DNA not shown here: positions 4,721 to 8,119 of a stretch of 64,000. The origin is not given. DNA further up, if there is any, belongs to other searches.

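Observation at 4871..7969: NuoF-type hydrogenase subunit fused to a GltD/NfnB-type NAD(P)H-FAD-FeS module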

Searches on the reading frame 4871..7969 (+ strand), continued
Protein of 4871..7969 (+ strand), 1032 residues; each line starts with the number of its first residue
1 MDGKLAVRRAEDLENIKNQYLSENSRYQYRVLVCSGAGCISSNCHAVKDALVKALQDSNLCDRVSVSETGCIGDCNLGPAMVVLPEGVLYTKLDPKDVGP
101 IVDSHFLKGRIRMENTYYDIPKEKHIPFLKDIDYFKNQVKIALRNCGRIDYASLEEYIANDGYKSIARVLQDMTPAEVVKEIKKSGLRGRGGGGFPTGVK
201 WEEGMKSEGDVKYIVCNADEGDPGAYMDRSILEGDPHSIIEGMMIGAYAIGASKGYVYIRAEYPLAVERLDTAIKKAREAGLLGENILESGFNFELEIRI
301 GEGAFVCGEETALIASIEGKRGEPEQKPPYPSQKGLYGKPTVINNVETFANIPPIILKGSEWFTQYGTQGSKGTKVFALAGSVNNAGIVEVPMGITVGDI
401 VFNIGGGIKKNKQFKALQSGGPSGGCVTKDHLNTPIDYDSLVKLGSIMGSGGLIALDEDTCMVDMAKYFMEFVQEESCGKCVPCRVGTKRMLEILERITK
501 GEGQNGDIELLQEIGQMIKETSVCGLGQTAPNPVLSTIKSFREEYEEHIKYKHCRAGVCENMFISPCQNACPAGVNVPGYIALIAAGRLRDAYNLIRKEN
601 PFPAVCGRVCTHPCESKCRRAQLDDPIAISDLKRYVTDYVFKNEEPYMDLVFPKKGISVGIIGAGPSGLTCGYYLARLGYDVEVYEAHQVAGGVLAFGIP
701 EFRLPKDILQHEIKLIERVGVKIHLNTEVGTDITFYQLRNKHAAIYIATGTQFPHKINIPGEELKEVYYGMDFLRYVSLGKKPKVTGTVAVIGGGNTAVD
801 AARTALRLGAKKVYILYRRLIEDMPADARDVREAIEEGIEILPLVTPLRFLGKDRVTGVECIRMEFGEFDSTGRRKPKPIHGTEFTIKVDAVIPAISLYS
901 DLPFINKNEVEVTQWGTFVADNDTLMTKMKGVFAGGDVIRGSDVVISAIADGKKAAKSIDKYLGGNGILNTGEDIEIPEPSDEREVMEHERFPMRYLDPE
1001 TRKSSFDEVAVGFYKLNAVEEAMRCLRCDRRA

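Call 15: find_related_loci(query=window:4871-7966:+, collection=genome_contigs, flank=8000)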
Query window:4871-7966:+ (1032 aa) in genome_contigs; peptide patterns used: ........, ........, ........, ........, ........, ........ (x = any residue, [..] = any of these).
17 stretches matched a pattern; 11 encode a relative of the query (tblastn E <= 1e-3); 11 distinct loci.
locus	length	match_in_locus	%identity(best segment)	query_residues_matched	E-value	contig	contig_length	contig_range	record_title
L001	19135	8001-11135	72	5-1031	0e+0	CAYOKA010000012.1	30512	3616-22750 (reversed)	MAG TPA_asm: uncultured Oscillospiraceae bacterium isolate binchicken_co39_276 genome assembly, contig: NODE_3590_length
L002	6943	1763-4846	73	5-1023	0e+0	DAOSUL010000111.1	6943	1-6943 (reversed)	MAG TPA_asm: Clostridiales bacterium isolate AMR_MDS_2190 NODE_5306_length_6943_cov_63.992160, whole genome shotgun sequ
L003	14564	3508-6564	72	12-1023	0e+0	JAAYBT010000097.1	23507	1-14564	MAG: Clostridiaceae bacterium isolate AS06rmzACSIP_356 124310_AS06, whole genome shotgun sequence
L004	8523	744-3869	71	5-1023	0e+0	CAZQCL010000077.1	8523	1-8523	MAG TPA_asm: uncultured Oscillospiraceae bacterium isolate binchicken_co39_235 genome assembly, contig: NODE_19076_lengt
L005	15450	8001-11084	68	5-1031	0e+0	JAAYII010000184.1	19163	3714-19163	MAG: Peptococcaceae bacterium isolate AS09scLD_81 200201_AS09, whole genome shotgun sequence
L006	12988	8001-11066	67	11-1031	0e+0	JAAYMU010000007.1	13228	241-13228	MAG: Peptococcaceae bacterium isolate AS20ysBPTH_5 2324_AS20, whole genome shotgun sequence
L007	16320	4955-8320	70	4-1026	0e+0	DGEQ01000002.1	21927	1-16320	MAG TPA_asm: Hungateiclostridiaceae bacterium UBA3922 UBA3922_contig_3890, whole genome shotgun sequence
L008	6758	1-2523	72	192-1032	0e+0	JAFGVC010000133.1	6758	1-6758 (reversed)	MAG: Tissierellales bacterium isolate ZodW_Metabat.12 k87_12849627, whole genome shotgun sequence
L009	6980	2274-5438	46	5-1029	0e+0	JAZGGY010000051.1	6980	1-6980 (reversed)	MAG: bacterium isolate SCS5bin.27 SCS5bin.27_51, whole genome shotgun sequence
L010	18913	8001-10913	63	63-1031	0e+0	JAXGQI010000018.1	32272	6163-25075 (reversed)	MAG: Clostridiales bacterium isolate AnMBR.bin322 bin322_18, whole genome shotgun sequence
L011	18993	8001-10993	57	37-1031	0e+0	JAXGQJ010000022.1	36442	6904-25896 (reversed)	MAG: Clostridiales bacterium isolate AnMBR.bin323 bin323_22, whole genome shotgun sequence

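Call 25: search_solved_structures(query=window:4871-7966:+, max_evalue=1e-10, show_alignments=0)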
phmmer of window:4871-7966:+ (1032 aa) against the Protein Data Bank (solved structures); distinct sequences matched with E-value up to 1e-10: 75 (the best 60 are shown).
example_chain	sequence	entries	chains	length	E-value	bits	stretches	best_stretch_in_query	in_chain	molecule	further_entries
7t2r_B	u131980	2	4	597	2.2e-221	741.1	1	27-562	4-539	NiFe hydrogenase subunit B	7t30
7q4v_B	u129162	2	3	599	1.6e-217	728.4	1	29-594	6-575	Iron hydrogenase HydB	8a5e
8a6t_B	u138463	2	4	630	6.1e-198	663.5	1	8-562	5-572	Electron bifurcating hydrogenase subunit HydB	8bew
9bov_B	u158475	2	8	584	1.1e-193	649.5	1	40-563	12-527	NADH dehydrogenase (Quinone)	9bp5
8oh5_B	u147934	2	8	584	1e-191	642.9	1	36-563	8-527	NAD-reducing hydrogenase subunit HoxF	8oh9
7q4w_B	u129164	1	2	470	1.5e-188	632.4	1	154-594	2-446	Iron hydrogenase HydB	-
9n5u_B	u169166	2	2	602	3e-183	614.9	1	40-563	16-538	NfnB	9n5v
9mqx_B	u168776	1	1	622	8.8e-181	606.7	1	30-567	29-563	NADH:ubiquinone oxidoreductase, NADH-binding (51 kD) subunit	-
7p5h_B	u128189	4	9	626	3.6e-180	604.7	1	23-560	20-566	Fe-hydrogenase, subunit beta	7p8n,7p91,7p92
6vw7_B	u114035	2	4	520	2.5e-121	409.9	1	130-545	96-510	NAD-dependent formate dehydrogenase beta subunit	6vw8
9bov_A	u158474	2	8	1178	2.2e-118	400.1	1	565-1029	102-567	Molybdopterin oxidoreductase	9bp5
2fug_1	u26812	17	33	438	2.8e-115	389.9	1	146-546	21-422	NADH-quinone oxidoreductase chain 1 | NADH-QUINONE OXIDOREDUCTASE SUBUNIT 1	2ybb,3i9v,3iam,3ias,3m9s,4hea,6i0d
9n5u_A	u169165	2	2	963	7.3e-115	388.5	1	564-975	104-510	NfnA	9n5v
6hl2_B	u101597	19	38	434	4.7e-113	382.5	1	137-550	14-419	NADH-quinone oxidoreductase subunit F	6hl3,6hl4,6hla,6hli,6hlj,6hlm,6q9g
7q5y_C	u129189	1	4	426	5.2e-113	382.3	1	137-550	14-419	NADH-quinone oxidoreductase subunit F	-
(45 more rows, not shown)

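Call 47: search_protein_families(library=pfam, proteins=[L009:5493-6980:+, L009:2274-5450:+, L009:792-1694:+, L009:41-775:+], max_evalue=0.00001)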
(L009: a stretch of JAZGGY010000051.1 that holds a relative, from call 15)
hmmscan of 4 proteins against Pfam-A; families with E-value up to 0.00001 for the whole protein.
L009:5493-6980:+ (496 aa): 8 families
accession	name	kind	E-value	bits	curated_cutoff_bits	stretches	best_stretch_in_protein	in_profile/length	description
PF13510.11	Fer2_4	-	4.2e-16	59.2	22.8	1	1-77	3-80/82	2Fe-2S iron-sulfur cluster binding domain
PF12838.12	Fer4_7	-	1.5e-12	48.2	27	1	142-198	1-52/52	4Fe-4S dicluster domain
PF00037.32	Fer4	-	3.3e-10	39.8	21.1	1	182-200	6-24/24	4Fe-4S binding domain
PF00111.32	Fer2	-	4.7e-08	33.3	21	1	8-55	5-50/77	2Fe-2S iron-sulfur cluster binding domain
PF14697.11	Fer4_21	-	8e-08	32.7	35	1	140-200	5-58/59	4Fe-4S dicluster domain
PF13484.11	Fer4_16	-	6.9e-07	30.4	30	0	184-262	2-64/66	4Fe-4S double cluster binding domain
PF13187.11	Fer4_9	-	1e-06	29.1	27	0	142-199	1-52/52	4Fe-4S dicluster domain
PF25160.1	LdpA_Fe-S-bd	-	9e-06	25.8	27.6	0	181-203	25-47/49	LdpA Fe-S cluster-binding domain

L009:2274-5450:+ (1059 aa): 9 families
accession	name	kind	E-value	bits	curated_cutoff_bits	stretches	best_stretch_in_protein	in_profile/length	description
PF01512.22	Complex1_51K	-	7.5e-40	136.7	31.2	1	198-370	1-149/150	Nuo51 FMN-binding domain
PF10589.14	NADH_4Fe-4S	-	5.8e-35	119.5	23.5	1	481-565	1-85/85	NADH-ubiquinone oxidoreductase-F iron-sulfur binding region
PF07992.20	Pyr_redox_2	-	3.7e-31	109.1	26.1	1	675-972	2-291/291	Pyridine nucleotide-disulphide oxidoreductase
PF14691.11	Fer4_20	-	5.7e-25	87.8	25.8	1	563-660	16-111/113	Dihydroprymidine dehydrogenase domain II, 4Fe-4S cluster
PF00070.33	Pyr_redox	-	6.7e-09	36.6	22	0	807-879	2-78/82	Pyridine nucleotide-disulphide oxidoreductase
PF13450.12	NAD_binding_8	-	1.6e-08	35.1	21.9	1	678-711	1-34/68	NAD(P)-binding Rossmann-like domain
PF13738.12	Pyr_redox_3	-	5.5e-08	32.9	30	0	764-956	129-305/305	Pyridine nucleotide-disulphide oxidoreductase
PF01266.30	DAO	-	2.3e-07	31.1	27.9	0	675-709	1-35/353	FAD dependent oxidoreductase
PF12831.13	FAD_oxidored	-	4.2e-06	26.7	27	0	676-715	2-41/416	FAD dependent oxidoreductase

L009:792-1694:+ (301 aa): 4 families
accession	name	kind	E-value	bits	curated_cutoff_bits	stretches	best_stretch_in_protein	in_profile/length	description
PF07992.20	Pyr_redox_2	-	3.1e-11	43.7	26.1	1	156-246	3-89/291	Pyridine nucleotide-disulphide oxidoreductase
PF12831.13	FAD_oxidored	-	4.4e-09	36.6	27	1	157-193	3-39/416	FAD dependent oxidoreductase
PF13450.12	NAD_binding_8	-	2.7e-08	34.4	21.9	1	158-210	1-53/68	NAD(P)-binding Rossmann-like domain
PF00890.30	FAD_binding_2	-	3.9e-07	30.1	20.4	1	156-193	2-39/414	FAD binding domain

L009:41-775:+ (245 aa): 1 family
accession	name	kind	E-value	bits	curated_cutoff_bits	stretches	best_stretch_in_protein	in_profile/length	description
PF02754.22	CCG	-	6.9e-12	45.8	20.6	1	107-192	4-85/85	Cysteine-rich domain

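Call 48: search_protein_representatives(protein=window:4871-7966:+)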
Query: 1032 residues. Proteins with E-value up to 0.001 (for the whole library): 48500; up to 1e-10: 27736; up to 1e-30: 9258. The best 150 are listed.
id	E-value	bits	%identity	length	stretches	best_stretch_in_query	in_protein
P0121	0.0e+00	1603.8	65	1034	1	8-1031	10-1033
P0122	7.1e-260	881.8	45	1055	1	42-1030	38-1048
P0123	6.2e-242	822.4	43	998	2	340-1030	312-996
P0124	7.5e-238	808.9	48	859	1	59-852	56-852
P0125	1.9e-228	777.8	43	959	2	366-1029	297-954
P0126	1.8e-223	761.3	51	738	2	28-580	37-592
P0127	7.4e-220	749.3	52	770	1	132-743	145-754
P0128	3.8e-215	733.8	40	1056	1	126-1029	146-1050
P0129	3.8e-215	733.8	53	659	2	227-731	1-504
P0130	4.2e-209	713.8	46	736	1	6-737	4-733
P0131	6.2e-208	709.9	54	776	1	12-579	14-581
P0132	1.9e-207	708.3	67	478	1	243-701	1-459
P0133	1.4e-205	702.1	38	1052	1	22-1030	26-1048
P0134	2.8e-194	664.7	53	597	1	30-564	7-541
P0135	9.4e-192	656.3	51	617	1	8-612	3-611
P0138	2.0e-183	628.7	40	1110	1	148-1030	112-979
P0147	8.9e-177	606.7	38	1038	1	153-1030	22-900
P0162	5.3e-164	564.4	35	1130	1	134-1029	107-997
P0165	6.0e-161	554.3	53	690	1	561-1030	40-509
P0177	1.5e-153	529.8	36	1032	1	147-1029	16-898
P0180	1.9e-152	526.2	55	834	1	563-1031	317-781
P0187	9.8e-149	513.9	50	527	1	518-1029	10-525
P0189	1.1e-147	510.4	53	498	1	565-1030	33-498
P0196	1.3e-142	493.7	42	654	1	431-1030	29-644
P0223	1.5e-134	467.0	50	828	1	563-1030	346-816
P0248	8.3e-127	441.3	44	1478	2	499-1028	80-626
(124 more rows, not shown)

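Call 50: list_cluster_members(proteins=[P0080, P0095, P0086, P0036, P0071, P0065, P0116, P0035, P0001, P0113])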
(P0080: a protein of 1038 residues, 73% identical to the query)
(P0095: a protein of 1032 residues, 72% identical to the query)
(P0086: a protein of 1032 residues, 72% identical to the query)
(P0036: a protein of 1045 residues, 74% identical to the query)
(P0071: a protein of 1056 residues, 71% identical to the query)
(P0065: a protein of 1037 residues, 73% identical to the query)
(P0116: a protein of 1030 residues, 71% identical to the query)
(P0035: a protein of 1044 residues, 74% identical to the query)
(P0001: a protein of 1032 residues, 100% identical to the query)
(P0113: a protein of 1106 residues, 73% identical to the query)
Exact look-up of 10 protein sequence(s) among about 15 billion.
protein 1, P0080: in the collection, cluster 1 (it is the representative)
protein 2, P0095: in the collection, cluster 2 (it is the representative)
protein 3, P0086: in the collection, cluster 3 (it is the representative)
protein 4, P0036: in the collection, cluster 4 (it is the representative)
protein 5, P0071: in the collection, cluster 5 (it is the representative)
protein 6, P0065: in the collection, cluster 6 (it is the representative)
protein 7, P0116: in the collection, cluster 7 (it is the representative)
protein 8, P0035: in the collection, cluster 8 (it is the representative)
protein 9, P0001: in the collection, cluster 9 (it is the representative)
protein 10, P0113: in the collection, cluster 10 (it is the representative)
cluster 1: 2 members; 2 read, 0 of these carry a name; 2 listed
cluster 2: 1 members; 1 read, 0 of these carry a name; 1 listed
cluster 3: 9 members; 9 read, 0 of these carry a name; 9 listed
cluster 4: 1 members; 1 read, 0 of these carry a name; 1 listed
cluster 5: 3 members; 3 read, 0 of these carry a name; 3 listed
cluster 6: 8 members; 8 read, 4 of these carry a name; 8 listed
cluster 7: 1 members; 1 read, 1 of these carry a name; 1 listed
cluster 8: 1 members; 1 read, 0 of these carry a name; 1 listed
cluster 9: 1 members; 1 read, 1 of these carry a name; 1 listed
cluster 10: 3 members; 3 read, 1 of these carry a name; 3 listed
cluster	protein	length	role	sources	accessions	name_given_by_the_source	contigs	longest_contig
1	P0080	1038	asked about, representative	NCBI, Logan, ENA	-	-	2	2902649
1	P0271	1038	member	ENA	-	-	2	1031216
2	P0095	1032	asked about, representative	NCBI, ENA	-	-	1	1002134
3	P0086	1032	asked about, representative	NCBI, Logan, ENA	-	-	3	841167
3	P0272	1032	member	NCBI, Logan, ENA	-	-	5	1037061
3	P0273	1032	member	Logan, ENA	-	-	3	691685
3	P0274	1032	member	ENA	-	-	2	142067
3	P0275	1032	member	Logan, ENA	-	-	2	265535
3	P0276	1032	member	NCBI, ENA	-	-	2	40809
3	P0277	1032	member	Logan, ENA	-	-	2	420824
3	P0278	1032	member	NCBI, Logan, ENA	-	-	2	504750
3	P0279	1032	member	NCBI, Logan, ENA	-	-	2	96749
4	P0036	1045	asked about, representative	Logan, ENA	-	-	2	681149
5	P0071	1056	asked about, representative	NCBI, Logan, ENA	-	-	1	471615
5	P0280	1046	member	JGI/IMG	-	-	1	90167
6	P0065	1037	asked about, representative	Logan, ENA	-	-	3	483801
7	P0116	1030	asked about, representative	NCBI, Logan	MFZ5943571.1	MAG: NADH-ubiquinone oxidoreductase-F iron-sulfur binding region domain-containing ...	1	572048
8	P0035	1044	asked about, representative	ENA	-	-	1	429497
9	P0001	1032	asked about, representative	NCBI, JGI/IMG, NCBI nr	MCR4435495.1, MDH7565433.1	MAG: NADH-quinone oxidoreductase subunit NuoF [Clostridiales bacterium] | NADH-quinone oxidoreductase subunit F | NADH-quinone oxidoreductase subunit NuoF [Eubacteriales bacterium]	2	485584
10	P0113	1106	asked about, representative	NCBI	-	-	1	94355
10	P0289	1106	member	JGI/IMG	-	NADH-quinone oxidoreductase subunit F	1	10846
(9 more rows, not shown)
